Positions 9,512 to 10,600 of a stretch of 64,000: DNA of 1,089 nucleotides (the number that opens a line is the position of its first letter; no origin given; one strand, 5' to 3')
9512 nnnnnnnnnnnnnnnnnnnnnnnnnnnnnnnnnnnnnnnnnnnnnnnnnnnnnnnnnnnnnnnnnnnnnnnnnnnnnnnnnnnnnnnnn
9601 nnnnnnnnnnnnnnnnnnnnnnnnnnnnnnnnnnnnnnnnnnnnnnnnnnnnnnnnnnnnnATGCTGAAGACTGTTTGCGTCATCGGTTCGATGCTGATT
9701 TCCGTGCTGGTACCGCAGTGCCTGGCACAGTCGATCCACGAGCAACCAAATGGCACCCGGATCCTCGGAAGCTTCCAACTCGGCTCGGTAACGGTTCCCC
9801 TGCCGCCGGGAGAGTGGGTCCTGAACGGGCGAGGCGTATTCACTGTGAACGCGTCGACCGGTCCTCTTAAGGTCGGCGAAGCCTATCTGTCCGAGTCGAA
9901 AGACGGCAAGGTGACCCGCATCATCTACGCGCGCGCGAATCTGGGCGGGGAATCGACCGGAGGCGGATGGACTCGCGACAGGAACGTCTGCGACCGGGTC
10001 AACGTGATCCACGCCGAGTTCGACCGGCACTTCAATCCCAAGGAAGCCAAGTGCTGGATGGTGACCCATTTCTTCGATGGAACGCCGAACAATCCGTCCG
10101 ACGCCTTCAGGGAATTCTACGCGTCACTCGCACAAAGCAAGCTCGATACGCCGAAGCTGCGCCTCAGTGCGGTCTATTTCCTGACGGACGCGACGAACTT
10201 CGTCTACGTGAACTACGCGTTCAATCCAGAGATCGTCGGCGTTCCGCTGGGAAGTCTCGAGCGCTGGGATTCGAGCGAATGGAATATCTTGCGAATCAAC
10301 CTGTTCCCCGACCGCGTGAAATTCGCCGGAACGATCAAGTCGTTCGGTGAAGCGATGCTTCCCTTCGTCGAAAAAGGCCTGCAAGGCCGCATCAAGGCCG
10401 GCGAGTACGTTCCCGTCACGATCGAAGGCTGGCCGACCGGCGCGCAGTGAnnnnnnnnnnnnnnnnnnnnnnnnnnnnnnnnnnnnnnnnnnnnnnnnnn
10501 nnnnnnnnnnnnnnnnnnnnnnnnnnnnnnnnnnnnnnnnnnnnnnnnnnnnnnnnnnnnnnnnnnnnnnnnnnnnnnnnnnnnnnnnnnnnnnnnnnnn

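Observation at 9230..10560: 1.3-kb low-GC islet with one secreted orphan protein, bracketed by a repeated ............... hairpin and carrying strong palindromes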

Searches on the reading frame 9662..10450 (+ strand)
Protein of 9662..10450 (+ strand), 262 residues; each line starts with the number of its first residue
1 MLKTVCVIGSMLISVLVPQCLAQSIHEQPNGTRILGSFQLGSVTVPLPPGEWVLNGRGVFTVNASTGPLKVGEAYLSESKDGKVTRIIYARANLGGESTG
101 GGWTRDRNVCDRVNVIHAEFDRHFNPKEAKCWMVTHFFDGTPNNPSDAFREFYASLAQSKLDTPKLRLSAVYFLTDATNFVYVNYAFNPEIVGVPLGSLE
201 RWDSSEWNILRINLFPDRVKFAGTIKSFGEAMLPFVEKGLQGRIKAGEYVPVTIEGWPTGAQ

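Call 6: search_protein_families(library=pfam, proteins=[window:9662-10450:+], max_evalue=0.1)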
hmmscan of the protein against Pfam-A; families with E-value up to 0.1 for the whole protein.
window:9662-10450:+ (262 aa): 0 families

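Call 8: find_homologous_proteins(query=window:9662-10450:+)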
Query window:9662-10450:+ (262 aa): 3 proteins with E <= 0.001 among 452 candidates.
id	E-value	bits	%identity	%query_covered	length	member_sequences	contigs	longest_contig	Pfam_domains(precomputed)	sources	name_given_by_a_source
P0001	2.6e-177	606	100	100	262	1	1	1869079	-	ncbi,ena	-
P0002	2.6e-123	429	68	98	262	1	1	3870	-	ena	-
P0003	5.0e-123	428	69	100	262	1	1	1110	-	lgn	-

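Call 10: find_encoding_contigs(protein=P0002, flank=5000)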
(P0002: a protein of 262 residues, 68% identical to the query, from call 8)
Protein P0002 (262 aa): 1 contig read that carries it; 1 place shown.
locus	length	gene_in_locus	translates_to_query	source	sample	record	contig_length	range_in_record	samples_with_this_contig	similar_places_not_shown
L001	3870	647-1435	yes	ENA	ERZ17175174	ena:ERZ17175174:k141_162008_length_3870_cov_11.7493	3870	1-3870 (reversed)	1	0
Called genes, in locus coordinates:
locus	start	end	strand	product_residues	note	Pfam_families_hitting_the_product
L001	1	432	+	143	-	?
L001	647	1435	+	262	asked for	-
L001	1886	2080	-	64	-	-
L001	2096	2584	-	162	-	PF06764:DUF1223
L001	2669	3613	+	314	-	PF03328:HpcH_HpaI, PF15617:C-C_Bond_Lyase, PF22484:DUF6986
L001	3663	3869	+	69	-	?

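Call 11: find_encoding_contigs(protein=P0001, flank=10000)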
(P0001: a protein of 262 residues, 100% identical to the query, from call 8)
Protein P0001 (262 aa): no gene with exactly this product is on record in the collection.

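Call 13: find_encoding_contigs(protein=P0003, flank=5000)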
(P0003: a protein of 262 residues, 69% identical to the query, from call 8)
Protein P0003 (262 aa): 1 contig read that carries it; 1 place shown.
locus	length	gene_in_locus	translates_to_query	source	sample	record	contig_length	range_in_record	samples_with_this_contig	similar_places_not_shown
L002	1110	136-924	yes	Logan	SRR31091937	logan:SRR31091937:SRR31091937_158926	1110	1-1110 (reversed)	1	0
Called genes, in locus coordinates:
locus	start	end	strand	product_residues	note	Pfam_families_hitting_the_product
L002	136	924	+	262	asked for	-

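Call 14: list_cluster_members(proteins=[P0001, P0002, P0003])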
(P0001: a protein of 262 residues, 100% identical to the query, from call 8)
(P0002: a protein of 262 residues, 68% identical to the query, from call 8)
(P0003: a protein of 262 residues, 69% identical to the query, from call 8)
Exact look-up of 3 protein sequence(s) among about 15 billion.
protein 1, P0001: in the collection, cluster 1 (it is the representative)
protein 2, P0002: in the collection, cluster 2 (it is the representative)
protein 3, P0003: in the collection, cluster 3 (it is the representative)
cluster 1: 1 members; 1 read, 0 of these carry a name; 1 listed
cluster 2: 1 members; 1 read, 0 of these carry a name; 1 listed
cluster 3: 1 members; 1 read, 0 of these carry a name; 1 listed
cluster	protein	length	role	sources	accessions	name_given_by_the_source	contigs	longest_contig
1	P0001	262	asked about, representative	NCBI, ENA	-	-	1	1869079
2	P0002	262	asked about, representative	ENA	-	-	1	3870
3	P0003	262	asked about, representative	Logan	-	-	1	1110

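Call 35: predict_structure(alignment_id=A1)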
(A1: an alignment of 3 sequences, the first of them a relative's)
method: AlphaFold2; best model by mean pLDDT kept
length: 262 residues; sequences in the alignment: 3
mean_pLDDT: 42.7   pTM: 0.34
mean pLDDT of the five models: 42.7, 39.3, 35.8, 35.6, 35.5
residues with pLDDT >= 90: 0; 70-90: 3; 50-70: 68; < 50: 191
segments of 3 or more residues with pLDDT < 50: 1-20, 58-74, 80-149, 161-218, 242-251, 255-262
pLDDT, mean of each block of 10 residues (from residue 1): 35 37 58 65 54 53 36 48 40 37 28 32 40 42 41 51 44 42 35 27 27 42 56 54 44 44 33
secondary structure, 60 per line:
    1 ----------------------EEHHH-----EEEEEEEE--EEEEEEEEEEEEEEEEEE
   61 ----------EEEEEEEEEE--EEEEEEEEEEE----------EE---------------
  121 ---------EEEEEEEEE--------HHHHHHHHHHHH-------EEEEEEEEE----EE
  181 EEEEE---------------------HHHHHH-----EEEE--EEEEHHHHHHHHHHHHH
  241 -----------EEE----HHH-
elements in order: E33-40 E43-60 E71-80 E83-93 E130-138 H147-158 E166-174 E179-185 H207-212 E218-221 E224-227 H228-240 E252-254
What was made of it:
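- Tried and rejected: It failed, at pLDDT 42.7 (call 35).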

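Call 36: search_protein_representatives(alignment_id=A1)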
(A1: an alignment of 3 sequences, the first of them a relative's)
Query: 3 sequences, 262 profile positions. Proteins with E-value up to 0.001 (for the whole library): 443; up to 1e-10: 186; up to 1e-30: 10. The best 150 are listed.
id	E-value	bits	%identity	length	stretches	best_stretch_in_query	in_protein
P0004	1.1e-105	369.1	-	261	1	1-260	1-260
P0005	5.7e-70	252.1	-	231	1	33-262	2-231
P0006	1.4e-64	234.4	-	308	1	8-260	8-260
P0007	1.5e-57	211.4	-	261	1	6-259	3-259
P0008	1.7e-49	184.9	-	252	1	66-259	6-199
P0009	2.8e-40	154.7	-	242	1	17-244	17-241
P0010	2.3e-38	148.5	-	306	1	7-252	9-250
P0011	6.8e-37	143.6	-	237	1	6-241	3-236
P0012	7.6e-37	143.5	-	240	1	3-243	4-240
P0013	1.8e-31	125.8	-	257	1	4-246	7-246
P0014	5.4e-30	121.0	-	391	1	8-252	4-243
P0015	2.5e-29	118.8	-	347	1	30-247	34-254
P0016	7.6e-29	117.2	-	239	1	5-239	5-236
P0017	2.5e-28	115.6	-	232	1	6-228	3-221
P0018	7.9e-27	110.6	-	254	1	7-244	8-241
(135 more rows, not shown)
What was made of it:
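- Checked: A full HMMER scan finds 443 clusters at E<=1e-3 (call 36).
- There are 443 homologous clusters (call 36).
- Tried and rejected: The exhaustive HMMER scan was needed (call 36).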

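Call 38: search_protein_families(library=pfam, alignment_id=A3, max_evalue=0.01)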
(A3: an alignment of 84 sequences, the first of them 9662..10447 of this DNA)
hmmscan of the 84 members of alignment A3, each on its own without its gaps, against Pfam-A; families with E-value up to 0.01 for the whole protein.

A. member 1, window:9662-10447:+ (262 aa): 0 families

B. families by the number of members that match (of 84 scanned): 6 families
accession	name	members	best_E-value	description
PF09851.14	SHOCT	15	5.7e-07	Short C-terminal domain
PF05120.17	GvpG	7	5.3e-05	Gas vesicle protein G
PF08238.18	Sel1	1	7.7e-09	Sel1 repeat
PF11306.15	DUF3108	1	0.00069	Protein of unknown function (DUF3108)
PF08139.17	LPAM_1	1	0.005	Prokaryotic membrane lipoprotein lipid attachment site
PF20612.3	SHOCT_2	1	0.0055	SHOCT domain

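Call 40: search_protein_families(library=ncbifam, alignment_id=A3, max_evalue=0.01)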
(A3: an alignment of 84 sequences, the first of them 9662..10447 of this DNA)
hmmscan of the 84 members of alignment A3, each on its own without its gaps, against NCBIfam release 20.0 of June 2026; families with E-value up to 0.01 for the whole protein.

A. member 1, window:9662-10447:+ (262 aa): 0 families

B. families by the number of members that match (of 84 scanned): 4 families
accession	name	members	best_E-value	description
NF045865.1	glide_MMOB4860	3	4.2e-05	MMOB4860 family gliding motility internal complex protein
NF010779.0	PRK14182.1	1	0.0004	bifunctional 5,10-methylene-tetrahydrofolate dehydrogenase/ 5,10-methylene-tetrahydrofolate cyclohydrolase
TIGR03142.1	cytochro_ccmI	1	0.0014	c-type cytochrome biogenesis protein CcmI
NF047408.1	SA0632_fam_LP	1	0.0072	SA0632 family lipoprotein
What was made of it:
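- Checked: Family: there is no Pfam or NCBIfam hit (calls 6, 38, 40).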

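Call 41: search_solved_structures(query=A3, max_evalue=1)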
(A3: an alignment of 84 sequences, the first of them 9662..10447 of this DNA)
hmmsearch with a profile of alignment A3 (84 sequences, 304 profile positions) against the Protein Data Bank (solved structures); distinct sequences matched with E-value up to 1: 2.
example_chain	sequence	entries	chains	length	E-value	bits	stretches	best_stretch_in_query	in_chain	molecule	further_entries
8fjg_A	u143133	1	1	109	0.29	13.5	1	217-294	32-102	H12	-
8zd5_F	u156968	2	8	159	0.45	12.9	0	137-174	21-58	22E1VL-SARAH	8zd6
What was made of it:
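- Closest known: PsbP / Mog1 / PknH-sensor / DcrB / LpqN-type extracytoplasmic alpha-beta sandwich proteins. Different: There is no detectable sequence relationship (calls 38, 40, 41).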

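Call 44: find_encoding_contigs(protein=P0004, flank=6000, max_places=4)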
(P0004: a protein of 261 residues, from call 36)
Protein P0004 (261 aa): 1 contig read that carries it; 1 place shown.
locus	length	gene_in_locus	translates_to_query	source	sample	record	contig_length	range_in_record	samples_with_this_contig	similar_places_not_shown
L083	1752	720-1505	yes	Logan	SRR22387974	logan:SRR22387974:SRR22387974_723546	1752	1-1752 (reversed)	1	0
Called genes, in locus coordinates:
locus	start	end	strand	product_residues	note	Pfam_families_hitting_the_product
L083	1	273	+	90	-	?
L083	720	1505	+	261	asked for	-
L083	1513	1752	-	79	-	?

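Call 45: predict_structure(alignment_id=A3)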
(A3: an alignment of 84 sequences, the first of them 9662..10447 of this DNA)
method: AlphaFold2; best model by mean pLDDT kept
length: 262 residues; sequences in the alignment: 84
mean_pLDDT: 92.4   pTM: 0.89
mean pLDDT of the five models: 92.4, 92.0, 91.9, 91.4, 91.2
residues with pLDDT >= 90: 206; 70-90: 42; 50-70: 14; < 50: 0
segments of 3 or more residues with pLDDT < 50: none
pLDDT, mean of each block of 10 residues (from residue 1): 65 69 92 97 97 98 89 98 97 87 90 97 88 94 94 97 97 96 98 95 96 98 98 98 96 89 58
secondary structure, 60 per line:
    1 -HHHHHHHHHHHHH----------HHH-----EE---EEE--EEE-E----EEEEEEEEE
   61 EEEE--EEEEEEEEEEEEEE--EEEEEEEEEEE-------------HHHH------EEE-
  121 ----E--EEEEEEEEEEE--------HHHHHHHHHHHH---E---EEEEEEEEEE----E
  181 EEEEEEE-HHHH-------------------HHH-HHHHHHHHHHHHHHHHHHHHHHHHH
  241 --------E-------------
elements in order: H2-14 E38-40 E43-45 E52-64 E67-80 E83-93 H107-110 E117-119 E128-138 H147-158 E166-175 E180-187 H189-192 H216-240
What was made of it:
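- On PsbP/Mog1-like fold: The model itself is confident, at pLDDT 92.4 (call 45).
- The AF2 model has pLDDT 92.4 (call 45).
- Tried and rejected: The 84-sequence alignment was used instead (call 45).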

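Call 52: fold_search(model_id=the predicted structure, library=pdb)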
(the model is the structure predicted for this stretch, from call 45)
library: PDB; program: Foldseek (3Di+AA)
matches with E <= 10: 641; with E <= 0.001: 0
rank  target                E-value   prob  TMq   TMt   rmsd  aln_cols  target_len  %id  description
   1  2ogg                  3.8e-03  0.98  0.26  0.45   9.5       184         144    9  Structure of B. subtilis trehalose repressor (TreR) effector binding domain (released 2007-02-06)
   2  2p19_B                8.3e-03  0.98  0.28  0.47   9.5       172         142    8  Crystal structure of bacterial regulatory protein of gntR family from Corynebacterium glutamicum (released 2007-05-22)
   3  3ddv_B                9.2e-03  0.85  0.24  0.39  10.7       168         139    8  The crystal structure of the transcriptional regulator (GntR family) from Enterococcus faecalis V583 (released 2008-10-07)
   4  2p19_C                9.7e-03  0.97  0.28  0.46   9.6       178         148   10  Crystal structure of bacterial regulatory protein of gntR family from Corynebacterium glutamicum (released 2007-05-22)
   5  4zsk_B                1.1e-02  0.96  0.27  0.39   9.2       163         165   10  Crystal structure of the effector-binding domain of DasR (DasR-EBD) in complex with N-acetylglucosamine-6-phosphate (released 2016-06-08)
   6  2p19_A                1.1e-02  0.96  0.27  0.44  10.0       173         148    9  Crystal structure of bacterial regulatory protein of gntR family from Corynebacterium glutamicum (released 2007-05-22)
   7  4zsi_A                1.3e-02  0.95  0.27  0.39   9.4       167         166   14  Crystal structure of the effector-binding domain of DasR (DasR-EBD) in complex with glucosamine-6-phosphate (released 2016-06-08)
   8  3ddv_D                1.3e-02  0.82  0.24  0.39   9.4       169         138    9  The crystal structure of the transcriptional regulator (GntR family) from Enterococcus faecalis V583 (released 2008-10-07)
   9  2wv0_E                1.4e-02  0.94  0.26  0.29  10.3       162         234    8  Crystal structure of the GntR-HutC family member YvoA from Bacillus subtilis (released 2010-01-12)
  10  3hfi                  1.5e-02  0.85  0.24  0.41  10.0       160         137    9  The crystal structure of the putative regulator from Escherichia coli CFT073 (released 2009-05-26)
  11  3bwg_B                2.3e-02  0.44  0.20  0.22  10.8       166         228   11  The crystal structure of possible transcriptional regulator YydK from Bacillus subtilis subsp. subtilis str. 168 (released 2008-01-22)
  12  3bwg_C                2.5e-02  0.41  0.21  0.24  14.3       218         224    7  The crystal structure of possible transcriptional regulator YydK from Bacillus subtilis subsp. subtilis str. 168 (released 2008-01-22)
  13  4zsb                  2.8e-02  0.91  0.28  0.42   9.7       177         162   12  Crystal structure of the ligand-free effector-binding domain of DasR (DasR-EBD) (released 2016-06-08)
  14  2ikk_B                2.8e-02  0.89  0.26  0.43  10.0       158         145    7  Structural Genomics, the crystal structure of the C-terminal domain of Yurk from Bacillus subtilis subsp. subtilis str (released 2006-10-31)
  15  2fa1_A                2.9e-02  0.75  0.26  0.40  13.1       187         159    7  Crystal structure of PhnF C-terminal domain (released 2006-01-10)
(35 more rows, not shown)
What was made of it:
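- On PsbP/Mog1-like fold: The best Foldseek E-value is 3.8e-3, with TM 0.47 or lower (call 52).
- Closest known: PsbP / Mog1 / PknH-sensor / DcrB / LpqN-type extracytoplasmic alpha-beta sandwich proteins. Different: Z stays below 8, and Foldseek finds nothing significant (call 52).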

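Call 53: find_encoding_contigs(protein=P0007, flank=6000, max_places=3)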
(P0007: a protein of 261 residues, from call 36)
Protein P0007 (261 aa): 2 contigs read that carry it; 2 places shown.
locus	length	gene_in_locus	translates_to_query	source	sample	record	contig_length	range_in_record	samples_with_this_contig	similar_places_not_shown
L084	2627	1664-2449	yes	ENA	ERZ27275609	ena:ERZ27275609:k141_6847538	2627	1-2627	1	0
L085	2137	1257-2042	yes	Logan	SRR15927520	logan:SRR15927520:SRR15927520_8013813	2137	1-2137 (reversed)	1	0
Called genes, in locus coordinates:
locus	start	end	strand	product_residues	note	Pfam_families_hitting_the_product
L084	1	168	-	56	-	?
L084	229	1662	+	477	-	PF01471:PG_binding_1, PF03781:FGE-sulfatase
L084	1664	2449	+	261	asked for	-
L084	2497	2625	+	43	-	?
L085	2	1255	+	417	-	?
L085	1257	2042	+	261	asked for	-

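Call 54: find_encoding_contigs(protein=P0006, flank=6000, max_places=3)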
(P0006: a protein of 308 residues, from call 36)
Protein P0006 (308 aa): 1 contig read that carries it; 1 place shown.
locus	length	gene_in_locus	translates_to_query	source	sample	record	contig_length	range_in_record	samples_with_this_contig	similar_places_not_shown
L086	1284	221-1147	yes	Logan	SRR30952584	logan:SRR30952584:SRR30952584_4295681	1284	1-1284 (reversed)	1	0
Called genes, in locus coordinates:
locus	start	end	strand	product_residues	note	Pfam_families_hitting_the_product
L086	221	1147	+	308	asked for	-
